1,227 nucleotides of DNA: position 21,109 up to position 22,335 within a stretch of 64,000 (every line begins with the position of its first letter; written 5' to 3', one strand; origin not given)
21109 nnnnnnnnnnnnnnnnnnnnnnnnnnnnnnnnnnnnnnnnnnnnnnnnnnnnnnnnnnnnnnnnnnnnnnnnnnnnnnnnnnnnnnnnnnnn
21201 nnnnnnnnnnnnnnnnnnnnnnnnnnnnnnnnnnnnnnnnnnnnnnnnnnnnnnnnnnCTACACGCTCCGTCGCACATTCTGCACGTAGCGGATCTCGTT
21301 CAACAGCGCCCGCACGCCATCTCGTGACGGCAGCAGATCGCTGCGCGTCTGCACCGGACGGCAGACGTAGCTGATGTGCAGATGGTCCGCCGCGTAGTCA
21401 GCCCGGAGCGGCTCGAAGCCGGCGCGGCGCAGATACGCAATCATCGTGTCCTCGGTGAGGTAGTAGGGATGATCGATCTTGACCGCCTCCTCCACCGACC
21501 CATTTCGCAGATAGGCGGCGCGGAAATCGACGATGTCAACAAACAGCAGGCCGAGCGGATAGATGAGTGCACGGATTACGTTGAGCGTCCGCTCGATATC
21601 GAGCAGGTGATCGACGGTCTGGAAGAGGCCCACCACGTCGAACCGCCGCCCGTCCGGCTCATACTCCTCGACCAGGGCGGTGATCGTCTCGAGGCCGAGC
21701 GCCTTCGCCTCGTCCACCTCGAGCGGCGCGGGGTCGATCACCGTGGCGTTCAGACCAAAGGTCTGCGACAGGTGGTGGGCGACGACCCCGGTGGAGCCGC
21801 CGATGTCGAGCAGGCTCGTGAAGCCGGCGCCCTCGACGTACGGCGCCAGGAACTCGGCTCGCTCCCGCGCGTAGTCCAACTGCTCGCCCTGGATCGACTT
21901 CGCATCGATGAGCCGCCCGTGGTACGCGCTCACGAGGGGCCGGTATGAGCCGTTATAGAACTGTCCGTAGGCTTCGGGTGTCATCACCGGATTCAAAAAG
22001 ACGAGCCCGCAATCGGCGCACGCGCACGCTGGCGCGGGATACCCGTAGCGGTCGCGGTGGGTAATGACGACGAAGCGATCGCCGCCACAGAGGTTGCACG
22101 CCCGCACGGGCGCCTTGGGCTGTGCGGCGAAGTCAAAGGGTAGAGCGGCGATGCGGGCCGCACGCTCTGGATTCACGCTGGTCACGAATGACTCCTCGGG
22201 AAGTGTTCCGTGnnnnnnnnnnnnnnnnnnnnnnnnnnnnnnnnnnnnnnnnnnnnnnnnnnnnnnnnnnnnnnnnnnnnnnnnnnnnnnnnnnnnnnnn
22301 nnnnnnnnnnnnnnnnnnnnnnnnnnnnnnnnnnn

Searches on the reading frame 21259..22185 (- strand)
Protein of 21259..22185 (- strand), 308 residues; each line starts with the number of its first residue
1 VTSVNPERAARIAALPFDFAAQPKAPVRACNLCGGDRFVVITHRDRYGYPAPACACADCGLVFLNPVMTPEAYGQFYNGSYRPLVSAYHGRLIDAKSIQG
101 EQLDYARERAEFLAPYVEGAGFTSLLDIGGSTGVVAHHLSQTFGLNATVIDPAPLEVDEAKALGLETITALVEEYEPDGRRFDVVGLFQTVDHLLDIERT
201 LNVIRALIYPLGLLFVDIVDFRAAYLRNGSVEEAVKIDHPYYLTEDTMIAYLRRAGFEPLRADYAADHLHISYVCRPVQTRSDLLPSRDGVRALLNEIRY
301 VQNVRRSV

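Call 7: search_protein_families(library=ncbifam, proteins=[window:21259-22185:-], max_evalue=0.01)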
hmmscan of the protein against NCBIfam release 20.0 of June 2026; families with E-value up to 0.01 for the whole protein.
window:21259-22185:- (308 aa): 2 families
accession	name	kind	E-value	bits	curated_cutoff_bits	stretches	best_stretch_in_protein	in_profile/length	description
TIGR01983.1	UbiG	equivalog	2e-05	24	102.95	1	123-217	51-152/228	bifunctional 2-polyprenyl-6-hydroxyphenol methylase/3-demethylubiquinol 3-O-methyltransferase UbiG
NF045667.1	MTase_DVU1556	equivalog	0.00039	19.9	155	1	123-260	24-163/213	DVU_1556 family methyltransferase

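Call 17: search_protein_families(library=pfam, proteins=[window:21259-22185:-], max_evalue=0.001)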
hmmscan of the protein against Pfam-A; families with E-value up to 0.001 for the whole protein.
window:21259-22185:- (308 aa): 4 families
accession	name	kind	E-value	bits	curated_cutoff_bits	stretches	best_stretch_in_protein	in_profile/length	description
PF13489.12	Methyltransf_23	-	4.6e-14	52.9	27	1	107-260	11-162/164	Methyltransferase domain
PF08242.18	Methyltransf_12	-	4.9e-06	27.6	30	1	126-214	1-98/98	Methyltransferase domain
PF13649.12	Methyltransf_25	-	8.1e-06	26.9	27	1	126-210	2-95/97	Methyltransferase domain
PF08241.18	Methyltransf_11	-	1.2e-05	26.2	21.2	1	126-215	1-94/95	Methyltransferase domain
